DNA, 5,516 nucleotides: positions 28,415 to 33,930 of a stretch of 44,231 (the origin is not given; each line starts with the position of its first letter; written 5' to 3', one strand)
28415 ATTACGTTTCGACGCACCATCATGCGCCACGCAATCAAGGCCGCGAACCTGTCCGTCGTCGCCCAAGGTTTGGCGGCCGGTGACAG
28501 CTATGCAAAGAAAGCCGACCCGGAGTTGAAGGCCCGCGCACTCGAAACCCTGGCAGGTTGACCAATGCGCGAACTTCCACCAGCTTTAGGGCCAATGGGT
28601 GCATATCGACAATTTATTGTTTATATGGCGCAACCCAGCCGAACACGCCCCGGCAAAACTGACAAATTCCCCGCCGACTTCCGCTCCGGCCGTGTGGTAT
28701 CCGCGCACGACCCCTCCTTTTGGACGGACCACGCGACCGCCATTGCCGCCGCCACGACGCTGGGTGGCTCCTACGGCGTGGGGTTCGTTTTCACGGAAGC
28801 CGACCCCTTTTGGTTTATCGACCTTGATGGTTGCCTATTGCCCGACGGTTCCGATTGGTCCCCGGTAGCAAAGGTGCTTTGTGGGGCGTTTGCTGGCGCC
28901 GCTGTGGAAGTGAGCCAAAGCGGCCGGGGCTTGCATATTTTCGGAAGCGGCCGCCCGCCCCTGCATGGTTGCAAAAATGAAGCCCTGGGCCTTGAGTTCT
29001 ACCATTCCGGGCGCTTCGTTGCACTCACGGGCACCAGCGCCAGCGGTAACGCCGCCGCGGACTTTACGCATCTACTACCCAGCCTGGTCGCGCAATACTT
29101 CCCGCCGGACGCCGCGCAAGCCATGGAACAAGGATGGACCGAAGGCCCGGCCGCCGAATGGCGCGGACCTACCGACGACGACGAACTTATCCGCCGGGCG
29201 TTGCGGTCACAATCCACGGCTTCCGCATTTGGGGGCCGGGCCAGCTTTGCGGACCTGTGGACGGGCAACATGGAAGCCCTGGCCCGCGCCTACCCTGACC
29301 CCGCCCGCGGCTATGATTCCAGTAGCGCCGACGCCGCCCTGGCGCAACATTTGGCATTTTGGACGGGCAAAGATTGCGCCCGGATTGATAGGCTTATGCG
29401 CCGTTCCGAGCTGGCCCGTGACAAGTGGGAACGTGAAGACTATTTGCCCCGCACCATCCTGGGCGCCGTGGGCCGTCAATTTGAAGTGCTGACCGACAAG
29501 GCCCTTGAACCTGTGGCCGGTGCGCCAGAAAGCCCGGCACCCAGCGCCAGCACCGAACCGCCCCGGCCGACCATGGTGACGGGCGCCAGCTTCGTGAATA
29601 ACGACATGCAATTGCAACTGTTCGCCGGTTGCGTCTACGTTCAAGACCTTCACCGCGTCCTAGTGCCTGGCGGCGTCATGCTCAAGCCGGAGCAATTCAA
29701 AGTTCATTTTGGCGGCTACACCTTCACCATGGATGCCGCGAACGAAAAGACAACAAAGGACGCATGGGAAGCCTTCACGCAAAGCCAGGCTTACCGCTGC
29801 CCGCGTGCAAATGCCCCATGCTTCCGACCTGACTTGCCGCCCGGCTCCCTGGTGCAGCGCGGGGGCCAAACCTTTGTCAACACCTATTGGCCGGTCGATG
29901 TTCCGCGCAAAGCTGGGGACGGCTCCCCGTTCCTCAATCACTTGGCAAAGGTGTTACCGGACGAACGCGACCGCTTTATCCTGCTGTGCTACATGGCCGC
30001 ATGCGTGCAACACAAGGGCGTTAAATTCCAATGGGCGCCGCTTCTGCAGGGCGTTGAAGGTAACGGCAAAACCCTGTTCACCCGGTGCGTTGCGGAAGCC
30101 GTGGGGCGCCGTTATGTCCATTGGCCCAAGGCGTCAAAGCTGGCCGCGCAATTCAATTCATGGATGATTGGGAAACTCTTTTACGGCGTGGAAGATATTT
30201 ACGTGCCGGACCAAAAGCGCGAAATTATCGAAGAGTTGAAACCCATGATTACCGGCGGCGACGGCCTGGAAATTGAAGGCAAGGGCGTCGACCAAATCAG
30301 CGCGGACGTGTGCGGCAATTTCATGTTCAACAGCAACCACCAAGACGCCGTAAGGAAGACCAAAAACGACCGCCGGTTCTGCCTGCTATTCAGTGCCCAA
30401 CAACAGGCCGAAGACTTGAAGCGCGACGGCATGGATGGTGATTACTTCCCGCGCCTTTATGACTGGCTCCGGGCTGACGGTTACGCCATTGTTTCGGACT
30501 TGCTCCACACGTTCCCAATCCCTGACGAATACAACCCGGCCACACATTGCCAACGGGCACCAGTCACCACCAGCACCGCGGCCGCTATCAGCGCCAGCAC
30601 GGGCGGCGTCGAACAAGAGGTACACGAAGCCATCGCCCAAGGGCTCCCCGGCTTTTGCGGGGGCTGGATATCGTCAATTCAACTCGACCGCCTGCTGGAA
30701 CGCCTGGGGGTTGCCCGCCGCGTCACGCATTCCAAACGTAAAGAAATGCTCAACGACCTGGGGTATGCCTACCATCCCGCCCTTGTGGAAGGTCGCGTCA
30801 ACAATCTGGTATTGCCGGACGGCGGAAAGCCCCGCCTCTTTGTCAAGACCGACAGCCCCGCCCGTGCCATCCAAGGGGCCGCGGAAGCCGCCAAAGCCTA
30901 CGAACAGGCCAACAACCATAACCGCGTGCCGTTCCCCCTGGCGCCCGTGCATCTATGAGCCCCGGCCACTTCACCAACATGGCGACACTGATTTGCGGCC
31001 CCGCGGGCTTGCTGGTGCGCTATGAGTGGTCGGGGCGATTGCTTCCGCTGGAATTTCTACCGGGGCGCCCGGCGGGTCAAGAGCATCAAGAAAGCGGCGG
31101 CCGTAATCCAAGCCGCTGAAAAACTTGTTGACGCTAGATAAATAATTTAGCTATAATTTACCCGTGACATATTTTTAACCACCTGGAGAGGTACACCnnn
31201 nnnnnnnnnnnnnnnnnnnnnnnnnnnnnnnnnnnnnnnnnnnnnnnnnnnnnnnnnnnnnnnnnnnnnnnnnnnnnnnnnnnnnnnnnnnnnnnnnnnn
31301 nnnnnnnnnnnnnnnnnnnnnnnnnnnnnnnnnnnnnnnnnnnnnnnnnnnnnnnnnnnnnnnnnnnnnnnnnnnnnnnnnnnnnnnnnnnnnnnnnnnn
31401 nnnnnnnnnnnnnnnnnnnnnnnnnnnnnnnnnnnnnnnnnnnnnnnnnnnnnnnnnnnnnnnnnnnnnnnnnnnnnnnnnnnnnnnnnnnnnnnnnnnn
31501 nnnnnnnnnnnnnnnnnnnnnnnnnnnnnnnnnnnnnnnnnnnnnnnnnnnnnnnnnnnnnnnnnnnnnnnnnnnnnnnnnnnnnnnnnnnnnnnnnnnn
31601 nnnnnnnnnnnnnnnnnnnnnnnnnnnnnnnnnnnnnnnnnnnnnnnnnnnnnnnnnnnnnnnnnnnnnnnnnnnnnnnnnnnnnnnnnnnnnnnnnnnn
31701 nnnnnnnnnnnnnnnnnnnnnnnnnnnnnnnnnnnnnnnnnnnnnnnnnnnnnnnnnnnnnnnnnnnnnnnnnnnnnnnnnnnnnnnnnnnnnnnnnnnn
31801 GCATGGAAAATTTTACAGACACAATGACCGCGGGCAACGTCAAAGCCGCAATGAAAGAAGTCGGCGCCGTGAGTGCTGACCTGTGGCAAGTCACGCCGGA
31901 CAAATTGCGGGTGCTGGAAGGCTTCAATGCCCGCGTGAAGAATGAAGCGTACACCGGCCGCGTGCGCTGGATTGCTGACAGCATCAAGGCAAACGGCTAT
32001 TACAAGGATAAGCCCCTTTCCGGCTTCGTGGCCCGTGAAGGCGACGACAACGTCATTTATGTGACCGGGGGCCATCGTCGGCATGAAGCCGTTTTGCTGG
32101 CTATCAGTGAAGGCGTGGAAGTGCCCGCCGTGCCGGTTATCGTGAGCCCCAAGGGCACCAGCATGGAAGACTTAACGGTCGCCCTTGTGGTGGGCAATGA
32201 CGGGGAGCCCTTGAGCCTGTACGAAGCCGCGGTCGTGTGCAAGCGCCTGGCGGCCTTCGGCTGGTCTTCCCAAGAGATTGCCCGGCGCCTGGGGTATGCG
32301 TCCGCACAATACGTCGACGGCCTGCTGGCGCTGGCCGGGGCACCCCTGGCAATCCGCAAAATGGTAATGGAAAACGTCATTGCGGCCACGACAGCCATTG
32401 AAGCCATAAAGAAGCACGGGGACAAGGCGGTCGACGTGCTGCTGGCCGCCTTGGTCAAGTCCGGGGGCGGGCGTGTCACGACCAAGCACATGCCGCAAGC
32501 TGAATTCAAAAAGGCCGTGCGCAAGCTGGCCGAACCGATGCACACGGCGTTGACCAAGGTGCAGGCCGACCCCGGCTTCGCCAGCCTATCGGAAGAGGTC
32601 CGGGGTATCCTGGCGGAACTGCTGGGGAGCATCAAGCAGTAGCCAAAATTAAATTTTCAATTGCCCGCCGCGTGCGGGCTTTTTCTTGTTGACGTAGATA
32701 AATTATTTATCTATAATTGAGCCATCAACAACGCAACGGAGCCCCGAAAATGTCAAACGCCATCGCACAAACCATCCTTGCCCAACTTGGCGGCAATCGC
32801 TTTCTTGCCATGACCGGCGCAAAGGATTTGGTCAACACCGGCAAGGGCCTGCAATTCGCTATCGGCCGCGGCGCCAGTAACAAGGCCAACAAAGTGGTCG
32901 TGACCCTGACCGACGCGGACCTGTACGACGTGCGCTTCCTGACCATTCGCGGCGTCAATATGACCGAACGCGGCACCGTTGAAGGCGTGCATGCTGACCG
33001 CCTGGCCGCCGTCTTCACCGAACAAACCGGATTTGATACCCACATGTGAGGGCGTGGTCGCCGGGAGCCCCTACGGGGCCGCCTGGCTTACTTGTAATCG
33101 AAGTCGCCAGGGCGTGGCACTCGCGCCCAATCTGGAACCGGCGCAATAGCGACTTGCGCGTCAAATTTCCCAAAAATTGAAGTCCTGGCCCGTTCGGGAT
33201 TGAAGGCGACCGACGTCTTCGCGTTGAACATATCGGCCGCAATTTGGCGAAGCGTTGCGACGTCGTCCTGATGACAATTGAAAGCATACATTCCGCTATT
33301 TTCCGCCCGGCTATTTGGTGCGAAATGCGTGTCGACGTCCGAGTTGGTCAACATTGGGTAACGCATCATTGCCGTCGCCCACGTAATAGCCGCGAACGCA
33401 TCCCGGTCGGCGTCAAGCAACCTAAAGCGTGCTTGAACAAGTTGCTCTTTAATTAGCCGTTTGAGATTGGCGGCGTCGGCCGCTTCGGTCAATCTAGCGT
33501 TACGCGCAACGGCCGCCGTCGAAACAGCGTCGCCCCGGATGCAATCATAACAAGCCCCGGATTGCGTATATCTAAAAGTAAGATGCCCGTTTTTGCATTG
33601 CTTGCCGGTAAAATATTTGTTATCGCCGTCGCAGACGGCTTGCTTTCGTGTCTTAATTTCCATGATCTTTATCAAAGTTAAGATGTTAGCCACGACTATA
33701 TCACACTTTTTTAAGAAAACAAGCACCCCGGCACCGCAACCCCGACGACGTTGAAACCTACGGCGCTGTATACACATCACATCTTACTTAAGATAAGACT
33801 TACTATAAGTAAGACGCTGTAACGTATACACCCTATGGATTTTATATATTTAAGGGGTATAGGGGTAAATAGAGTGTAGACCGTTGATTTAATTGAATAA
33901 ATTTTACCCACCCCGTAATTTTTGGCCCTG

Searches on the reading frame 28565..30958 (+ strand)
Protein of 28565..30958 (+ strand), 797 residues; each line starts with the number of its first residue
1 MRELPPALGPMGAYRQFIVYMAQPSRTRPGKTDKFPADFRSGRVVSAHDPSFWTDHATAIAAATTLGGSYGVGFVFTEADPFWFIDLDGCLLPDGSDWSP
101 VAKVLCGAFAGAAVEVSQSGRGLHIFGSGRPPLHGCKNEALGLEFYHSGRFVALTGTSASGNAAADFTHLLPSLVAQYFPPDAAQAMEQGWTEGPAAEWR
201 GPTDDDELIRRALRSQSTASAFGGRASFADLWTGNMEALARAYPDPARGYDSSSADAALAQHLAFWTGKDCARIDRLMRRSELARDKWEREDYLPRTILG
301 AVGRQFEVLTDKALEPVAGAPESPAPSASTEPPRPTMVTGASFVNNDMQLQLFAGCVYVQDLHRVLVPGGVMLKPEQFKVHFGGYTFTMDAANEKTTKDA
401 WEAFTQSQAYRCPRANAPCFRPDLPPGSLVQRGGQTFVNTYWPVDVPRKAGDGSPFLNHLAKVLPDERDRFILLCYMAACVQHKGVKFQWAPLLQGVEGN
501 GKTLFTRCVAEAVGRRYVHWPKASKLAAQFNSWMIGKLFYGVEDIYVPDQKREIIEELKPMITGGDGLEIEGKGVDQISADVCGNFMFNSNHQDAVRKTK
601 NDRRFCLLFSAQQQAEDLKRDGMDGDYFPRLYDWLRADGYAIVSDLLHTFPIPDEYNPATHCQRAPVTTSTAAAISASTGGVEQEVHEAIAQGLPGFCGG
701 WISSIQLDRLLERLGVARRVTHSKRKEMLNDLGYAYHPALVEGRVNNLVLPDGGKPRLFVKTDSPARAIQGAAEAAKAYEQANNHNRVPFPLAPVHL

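Call 9: search_protein_families(library=pfam, proteins=[window:28565-30958:+], max_evalue=0.01)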
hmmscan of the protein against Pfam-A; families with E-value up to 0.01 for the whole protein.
window:28565-30958:+ (797 aa): 2 families
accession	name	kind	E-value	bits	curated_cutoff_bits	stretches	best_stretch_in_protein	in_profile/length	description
PF22763.1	NrS1-1_pol-like_HBD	-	2.1e-18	66.4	27.9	1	253-304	2-57/64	NrS-1 polymerase HBD domain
PF19263.5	DUF5906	-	3e-18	67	27.6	1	494-604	1-114/114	Family of unknown function (DUF5906)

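Call 10: search_protein_families(library=phrogs, proteins=[window:28565-30958:+], max_evalue=0.01)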
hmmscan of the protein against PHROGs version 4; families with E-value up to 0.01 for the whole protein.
window:28565-30958:+ (797 aa): 10 families
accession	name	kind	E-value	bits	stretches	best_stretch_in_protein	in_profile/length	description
phrog_1829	-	DNA, RNA and nucleotide metabolism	1.5e-145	487.3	2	8-414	7-386/772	DNA primase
phrog_35045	-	DNA, RNA and nucleotide metabolism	4.7e-61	208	1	9-302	6-314/826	DNA primase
phrog_13901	-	DNA, RNA and nucleotide metabolism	3e-52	178.9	1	13-316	17-306/341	DNA primase/helicase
phrog_1156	-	DNA, RNA and nucleotide metabolism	1.1e-31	111.3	1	364-734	483-805/855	DNA primase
phrog_3022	-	DNA, RNA and nucleotide metabolism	1.9e-24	87.1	1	29-298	30-288/788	DNA primase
phrog_8643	-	DNA, RNA and nucleotide metabolism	1.8e-15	58.2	1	33-158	52-170/179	DNA polymerase/primase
phrog_9765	-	DNA, RNA and nucleotide metabolism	3.8e-15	55.9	1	409-613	542-750/939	DNA primase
phrog_24712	-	unknown function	4e-08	32.6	1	469-607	455-592/801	-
phrog_15962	-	DNA, RNA and nucleotide metabolism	5.5e-07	29.2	1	41-162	69-191/835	DNA primase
phrog_4762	-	unknown function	6.3e-07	28.7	1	466-623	482-639/822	-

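Call 11: search_dna_similar(query=window:28565-30958:+, collection=phages, mode=protein, max_rows=40)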
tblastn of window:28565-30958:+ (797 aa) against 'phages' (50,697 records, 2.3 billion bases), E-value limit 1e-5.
Records with a match: 677; places in all: 677; records where one place covers at least 80% of the query: 86.
Best place of each record, by identity: <60% 677.
By first word of the organism name: Pseudomonas 159; Klebsiella 100; Salmonella 92; Vibrio 42; Xanthomonas 23; Escherichia 22; Stenotrophomonas 17; Listeria 17; Rhizobium 16; Lactobacillus 12; and 55 more.
By host as written in the record: - 76; Pseudomonas aeruginosa 60; Klebsiella pneumoniae 54; Pseudomonas aeruginosa PAO1 27; Salmonella enterica subsp. enterica serovar Typhimurium 20; Salmonella enterica 19; Stenotrophomonas maltophilia 10; Pseudomonas aeruginosa PA14 9; and 227 more.
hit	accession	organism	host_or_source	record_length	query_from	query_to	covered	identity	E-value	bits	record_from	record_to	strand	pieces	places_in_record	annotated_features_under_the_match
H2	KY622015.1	Shewanella phage SppYZU01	Shewanella baltica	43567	1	762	92%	58.7%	7e-174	874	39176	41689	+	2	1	hypothetical protein (x2)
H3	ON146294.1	Stenotrophomonas phage B2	Stenotrophomonas sp.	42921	1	765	96%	54.2%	0e+0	805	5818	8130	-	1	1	hypothetical protein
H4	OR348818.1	Acinetobacter phage Scuro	Acinetobacter baumannii XH639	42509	1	761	92%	55.1%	3e-160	797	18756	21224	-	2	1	putative DNA primase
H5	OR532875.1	Klebsiella phage RCIP0081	Klebsiella pneumoniae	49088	5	761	95%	52.2%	0e+0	704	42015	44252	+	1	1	hypothetical protein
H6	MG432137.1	Pectobacterium phage PEAT2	Solanum tuberosum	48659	5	762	95%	52.0%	0e+0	694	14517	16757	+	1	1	putative DNA primase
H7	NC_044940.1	Pectobacterium phage PEAT2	Solanum tuberosum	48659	5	762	95%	52.0%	0e+0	694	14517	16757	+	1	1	DNA primase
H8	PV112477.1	Klebsiella phage LPKP33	Klebsiella pneumoniae LKP485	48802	12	761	94%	52.4%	0e+0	700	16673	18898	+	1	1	hypothetical protein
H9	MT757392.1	Klebsiella phage vB_KleM_KB2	Klebsiella pneumoniae 0915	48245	5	761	95%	51.8%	0e+0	697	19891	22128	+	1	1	DNA primase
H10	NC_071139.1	Klebsiella phage vB_KleM_KB2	Klebsiella pneumoniae 0915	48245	5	761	95%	51.8%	0e+0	697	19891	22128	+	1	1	DUF5906 domain-containing protein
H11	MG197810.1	Klebsiella phage 1611E-K2-1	Klebsiella pneumoniae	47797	5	761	95%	51.8%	0e+0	697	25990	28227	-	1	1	hypothetical protein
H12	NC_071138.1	Klebsiella phage 1611E-K2-1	Klebsiella pneumoniae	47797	5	761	95%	51.8%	0e+0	697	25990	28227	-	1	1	DUF5906 domain-containing protein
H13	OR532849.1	Klebsiella phage RCIP0055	Klebsiella pneumoniae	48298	5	761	95%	51.8%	0e+0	697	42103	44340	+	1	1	hypothetical protein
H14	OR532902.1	Klebsiella phage RCIP0108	Klebsiella pneumoniae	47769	16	761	94%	52.5%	0e+0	703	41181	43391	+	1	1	hypothetical protein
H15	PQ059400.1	Klebsiella phage phiYH65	Klebsiella pneumoniae KP_509165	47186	16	761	94%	52.5%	0e+0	702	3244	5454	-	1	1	DNA primase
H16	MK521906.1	Klebsiella phage vB_KpnM_FZ14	Klebsiella pneumoniae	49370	16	761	94%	52.5%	0e+0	702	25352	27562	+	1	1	DNA primase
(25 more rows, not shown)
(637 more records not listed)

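Call 43: find_related_loci(query=window:28565-30958:+, collection=viral_contigs, flank=10000)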
Query window:28565-30958:+ (797 aa) in viral_contigs; peptide patterns used: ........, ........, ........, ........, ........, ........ (x = any residue, [..] = any of these).
168 stretches matched a pattern; 168 encode a relative of the query (tblastn E <= 1e-3); the best 80 are kept; 80 distinct loci.
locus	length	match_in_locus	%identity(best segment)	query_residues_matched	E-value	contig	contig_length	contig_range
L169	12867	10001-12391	99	1-797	0e+0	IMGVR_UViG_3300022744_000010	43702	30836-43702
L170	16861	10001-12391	98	1-797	0e+0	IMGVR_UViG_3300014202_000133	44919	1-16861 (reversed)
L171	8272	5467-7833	94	8-797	0e+0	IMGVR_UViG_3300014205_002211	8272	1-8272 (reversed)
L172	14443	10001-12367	93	8-797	0e+0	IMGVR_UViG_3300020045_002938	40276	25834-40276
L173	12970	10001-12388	87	1-796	0e+0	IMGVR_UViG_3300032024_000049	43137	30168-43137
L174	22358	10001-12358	87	11-796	0e+0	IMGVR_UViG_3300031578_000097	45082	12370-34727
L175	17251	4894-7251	86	11-796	0e+0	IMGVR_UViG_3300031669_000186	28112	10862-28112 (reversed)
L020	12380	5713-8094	86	1-794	0e+0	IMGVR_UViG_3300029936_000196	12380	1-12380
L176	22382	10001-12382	86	1-794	0e+0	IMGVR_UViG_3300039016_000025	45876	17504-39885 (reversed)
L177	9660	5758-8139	86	1-794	0e+0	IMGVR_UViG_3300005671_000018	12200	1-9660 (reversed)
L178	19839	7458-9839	85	1-794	0e+0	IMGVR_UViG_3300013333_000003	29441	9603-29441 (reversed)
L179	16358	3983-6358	86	1-792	0e+0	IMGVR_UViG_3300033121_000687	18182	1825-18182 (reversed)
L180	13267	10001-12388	87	1-796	0e+0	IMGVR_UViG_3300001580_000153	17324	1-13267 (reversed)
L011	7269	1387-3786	81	1-796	0e+0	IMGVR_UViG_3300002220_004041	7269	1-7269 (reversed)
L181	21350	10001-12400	81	1-796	0e+0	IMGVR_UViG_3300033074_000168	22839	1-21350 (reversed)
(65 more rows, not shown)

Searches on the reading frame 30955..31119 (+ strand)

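Call 33: search_protein_families(library=pfam, proteins=[window:30955-31119:+], max_evalue=0.05)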
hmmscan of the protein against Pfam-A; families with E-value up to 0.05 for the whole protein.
window:30955-31119:+ (54 aa): 0 families

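Call 85: search_protein_families(library=phrogs, proteins=[window:30955-31119:+], max_evalue=0.05)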
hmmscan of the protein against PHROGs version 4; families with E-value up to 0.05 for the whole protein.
window:30955-31119:+ (54 aa): 1 family
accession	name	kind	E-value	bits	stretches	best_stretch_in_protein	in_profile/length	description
phrog_27293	-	unknown function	0.035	15.2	0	24-39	15-30/56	-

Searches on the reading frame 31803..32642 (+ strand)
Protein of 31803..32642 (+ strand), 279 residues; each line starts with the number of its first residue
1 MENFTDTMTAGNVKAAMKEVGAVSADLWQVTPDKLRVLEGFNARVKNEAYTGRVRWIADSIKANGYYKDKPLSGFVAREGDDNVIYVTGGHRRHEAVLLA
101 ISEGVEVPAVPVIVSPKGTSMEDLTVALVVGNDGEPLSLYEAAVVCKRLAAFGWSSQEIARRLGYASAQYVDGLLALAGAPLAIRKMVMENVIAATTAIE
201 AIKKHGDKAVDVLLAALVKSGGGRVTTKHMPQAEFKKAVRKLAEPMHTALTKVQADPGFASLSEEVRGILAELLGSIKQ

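Call 9: search_protein_families(library=pfam, proteins=[window:31803-32642:+], max_evalue=0.01)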
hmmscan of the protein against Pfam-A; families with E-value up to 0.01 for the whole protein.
window:31803-32642:+ (279 aa): 0 families

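Call 10: search_protein_families(library=phrogs, proteins=[window:31803-32642:+], max_evalue=0.01)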
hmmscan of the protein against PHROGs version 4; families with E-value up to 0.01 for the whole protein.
window:31803-32642:+ (279 aa): 4 families
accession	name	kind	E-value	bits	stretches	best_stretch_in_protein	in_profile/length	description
phrog_1033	-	DNA, RNA and nucleotide metabolism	4e-52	179.1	1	8-256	13-257/334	ParB-like partition protein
phrog_6218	-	DNA, RNA and nucleotide metabolism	9.3e-13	49.1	1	54-246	27-207/506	ParB-like partition protein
phrog_32069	-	DNA, RNA and nucleotide metabolism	0.00073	19.7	1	5-240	19-256/348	ParB-like partition protein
phrog_723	-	DNA, RNA and nucleotide metabolism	0.0069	17.2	0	19-98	5-74/223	ParB-like partition protein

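Call 12: find_related_loci(query=window:31803-32642:+, collection=viral_contigs, flank=5000)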
Query window:31803-32642:+ (279 aa) in viral_contigs; peptide patterns used: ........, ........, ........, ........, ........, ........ (x = any residue, [..] = any of these).
19 stretches matched a pattern; 15 encode a relative of the query (tblastn E <= 1e-3); 15 distinct loci.
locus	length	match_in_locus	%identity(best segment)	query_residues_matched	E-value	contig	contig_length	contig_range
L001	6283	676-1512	99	1-279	0e+0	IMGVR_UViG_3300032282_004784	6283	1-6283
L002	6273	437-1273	99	1-279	0e+0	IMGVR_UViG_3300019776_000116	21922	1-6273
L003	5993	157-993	98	1-279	0e+0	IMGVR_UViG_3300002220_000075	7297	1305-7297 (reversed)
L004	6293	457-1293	97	1-279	0e+0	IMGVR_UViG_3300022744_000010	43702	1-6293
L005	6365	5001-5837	97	1-279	0e+0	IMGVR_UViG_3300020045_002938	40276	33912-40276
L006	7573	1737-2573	81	1-279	8e-147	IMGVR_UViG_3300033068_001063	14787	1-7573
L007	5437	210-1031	82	1-274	8e-148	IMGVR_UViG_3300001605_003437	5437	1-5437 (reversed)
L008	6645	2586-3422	81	1-279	5e-147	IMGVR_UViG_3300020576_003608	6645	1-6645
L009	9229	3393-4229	78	1-279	4e-146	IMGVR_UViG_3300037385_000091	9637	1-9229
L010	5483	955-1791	79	1-279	6e-142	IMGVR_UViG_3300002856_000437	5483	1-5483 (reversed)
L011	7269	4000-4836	79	1-279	4e-141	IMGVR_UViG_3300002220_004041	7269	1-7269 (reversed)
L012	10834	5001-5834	77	1-278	3e-138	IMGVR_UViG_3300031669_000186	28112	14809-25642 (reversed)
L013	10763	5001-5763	73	1-279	2e-103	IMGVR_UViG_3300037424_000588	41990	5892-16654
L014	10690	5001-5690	47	4-230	5e-64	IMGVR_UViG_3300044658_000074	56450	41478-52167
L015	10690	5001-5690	45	4-230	4e-56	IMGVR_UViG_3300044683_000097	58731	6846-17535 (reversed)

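Call 86: search_protein_families(library=pfam, proteins=[window:31803-32642:+], max_evalue=1)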
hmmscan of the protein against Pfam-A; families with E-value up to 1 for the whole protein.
window:31803-32642:+ (279 aa): 3 families
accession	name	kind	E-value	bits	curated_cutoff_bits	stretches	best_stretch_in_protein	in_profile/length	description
PF08535.16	KorB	-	0.014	15.8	22.3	1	153-208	3-57/89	KorB domain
PF17762.8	HTH_ParB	-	0.02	15.5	22.6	1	139-198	5-64/102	ParB HTH domain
PF12833.13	HTH_18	-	0.16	12.7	33.6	0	145-169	36-60/80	Helix-turn-helix domain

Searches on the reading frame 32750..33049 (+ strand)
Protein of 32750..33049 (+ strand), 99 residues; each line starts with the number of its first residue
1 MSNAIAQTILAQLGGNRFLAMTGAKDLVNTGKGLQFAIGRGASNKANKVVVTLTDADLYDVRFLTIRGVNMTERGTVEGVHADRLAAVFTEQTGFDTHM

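Call 9: search_protein_families(library=pfam, proteins=[window:32750-33049:+], max_evalue=0.01)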
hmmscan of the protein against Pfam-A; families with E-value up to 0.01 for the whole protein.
window:32750-33049:+ (99 aa): 0 families

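Call 10: search_protein_families(library=phrogs, proteins=[window:32750-33049:+], max_evalue=0.01)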
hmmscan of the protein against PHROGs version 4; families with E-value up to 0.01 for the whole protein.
window:32750-33049:+ (99 aa): 2 families
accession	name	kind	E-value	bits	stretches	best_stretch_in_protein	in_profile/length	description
phrog_9437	-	unknown function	3.2e-25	89.6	1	4-99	2-98/98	-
phrog_28795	-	unknown function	0.00075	20.8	1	4-89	9-99/106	-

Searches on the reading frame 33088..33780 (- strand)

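Call 33: search_protein_families(library=pfam, proteins=[window:33088-33780:-], max_evalue=0.05)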
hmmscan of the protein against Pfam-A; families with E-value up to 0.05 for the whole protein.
window:33088-33780:- (230 aa): 0 families

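Call 85: search_protein_families(library=phrogs, proteins=[window:33088-33663:-], max_evalue=0.05)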
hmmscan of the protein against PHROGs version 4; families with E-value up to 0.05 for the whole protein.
window:33088-33663:- (191 aa): 6 families
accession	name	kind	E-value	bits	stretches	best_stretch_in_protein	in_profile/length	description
phrog_1081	-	unknown function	8.2e-13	49.2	1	1-51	1-51/67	-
phrog_15231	-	unknown function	0.00031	22.1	1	14-43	98-127/138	-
phrog_1035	-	DNA, RNA and nucleotide metabolism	0.0029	18.5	1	1-46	43-100/271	endonuclease VII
phrog_23777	-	unknown function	0.004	18.5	1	16-46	10-40/75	-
phrog_23478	-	unknown function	0.0052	17.8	1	76-148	5-78/166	-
phrog_29682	-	unknown function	0.011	16.6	1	9-70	44-106/214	-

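Call 86: search_protein_families(library=pfam, proteins=[window:33088-33663:-], max_evalue=1)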
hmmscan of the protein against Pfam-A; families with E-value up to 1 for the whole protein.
window:33088-33663:- (191 aa): 0 families
